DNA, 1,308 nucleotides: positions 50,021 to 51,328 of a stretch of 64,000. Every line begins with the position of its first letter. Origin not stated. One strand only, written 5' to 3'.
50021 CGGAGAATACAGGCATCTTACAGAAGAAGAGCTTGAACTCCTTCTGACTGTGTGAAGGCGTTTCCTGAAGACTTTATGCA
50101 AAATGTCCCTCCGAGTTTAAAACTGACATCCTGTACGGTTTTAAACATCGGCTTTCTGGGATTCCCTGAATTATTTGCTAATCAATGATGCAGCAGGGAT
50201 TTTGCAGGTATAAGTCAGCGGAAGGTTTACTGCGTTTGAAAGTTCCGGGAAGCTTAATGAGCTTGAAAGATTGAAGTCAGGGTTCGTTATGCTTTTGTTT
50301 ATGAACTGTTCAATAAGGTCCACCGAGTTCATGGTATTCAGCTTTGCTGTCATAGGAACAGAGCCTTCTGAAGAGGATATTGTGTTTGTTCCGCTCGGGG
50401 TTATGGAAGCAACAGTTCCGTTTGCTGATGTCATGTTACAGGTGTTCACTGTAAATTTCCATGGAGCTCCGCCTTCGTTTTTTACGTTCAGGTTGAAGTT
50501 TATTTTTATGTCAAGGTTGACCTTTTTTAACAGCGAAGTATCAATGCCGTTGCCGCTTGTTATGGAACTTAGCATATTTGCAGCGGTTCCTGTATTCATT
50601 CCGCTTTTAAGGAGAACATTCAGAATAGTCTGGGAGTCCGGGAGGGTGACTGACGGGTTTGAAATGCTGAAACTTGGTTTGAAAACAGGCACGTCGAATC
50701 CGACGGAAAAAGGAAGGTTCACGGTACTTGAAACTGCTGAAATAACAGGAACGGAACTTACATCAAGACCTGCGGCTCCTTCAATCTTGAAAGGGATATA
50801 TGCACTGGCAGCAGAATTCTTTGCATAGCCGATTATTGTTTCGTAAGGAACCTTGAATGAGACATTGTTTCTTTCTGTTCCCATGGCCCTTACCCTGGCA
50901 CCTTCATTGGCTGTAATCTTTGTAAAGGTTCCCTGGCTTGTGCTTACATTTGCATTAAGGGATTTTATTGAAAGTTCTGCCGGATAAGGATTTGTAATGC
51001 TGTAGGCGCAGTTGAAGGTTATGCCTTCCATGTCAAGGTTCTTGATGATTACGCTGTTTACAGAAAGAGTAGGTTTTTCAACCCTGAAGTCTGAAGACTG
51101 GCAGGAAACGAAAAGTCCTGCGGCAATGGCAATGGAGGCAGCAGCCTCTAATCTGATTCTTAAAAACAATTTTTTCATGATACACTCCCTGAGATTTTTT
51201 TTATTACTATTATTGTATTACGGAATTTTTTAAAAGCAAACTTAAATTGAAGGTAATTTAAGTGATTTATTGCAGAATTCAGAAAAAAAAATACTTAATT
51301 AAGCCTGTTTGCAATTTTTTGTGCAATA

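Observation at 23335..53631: Family B: six co-oriented ~120-bp composite palindromic elements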

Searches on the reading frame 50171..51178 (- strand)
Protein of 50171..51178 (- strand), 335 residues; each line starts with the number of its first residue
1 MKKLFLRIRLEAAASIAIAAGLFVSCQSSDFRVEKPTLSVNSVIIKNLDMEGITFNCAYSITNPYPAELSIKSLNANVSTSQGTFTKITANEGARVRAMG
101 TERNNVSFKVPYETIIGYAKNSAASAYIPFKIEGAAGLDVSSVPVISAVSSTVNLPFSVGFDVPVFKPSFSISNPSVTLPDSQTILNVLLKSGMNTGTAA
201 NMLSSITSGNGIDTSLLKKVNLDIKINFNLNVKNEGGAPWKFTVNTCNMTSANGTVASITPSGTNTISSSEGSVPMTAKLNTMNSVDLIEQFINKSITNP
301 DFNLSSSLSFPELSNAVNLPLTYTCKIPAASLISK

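Call 16: search_protein_families(library=ncbifam, proteins=[window:50171-51178:-])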
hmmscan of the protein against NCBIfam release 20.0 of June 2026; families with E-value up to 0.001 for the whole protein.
window:50171-51178:- (335 aa): 0 families

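Call 87: search_protein_families(library=pfam, proteins=[window:50171-51178:-], max_evalue=0.0001)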
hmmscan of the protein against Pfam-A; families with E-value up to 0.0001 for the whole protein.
window:50171-51178:- (335 aa): 1 family
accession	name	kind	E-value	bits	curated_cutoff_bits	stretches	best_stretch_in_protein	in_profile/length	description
PF03168.19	LEA_2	-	4.8e-06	27.4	25.4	1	60-138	3-82/98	Late embryogenesis abundant protein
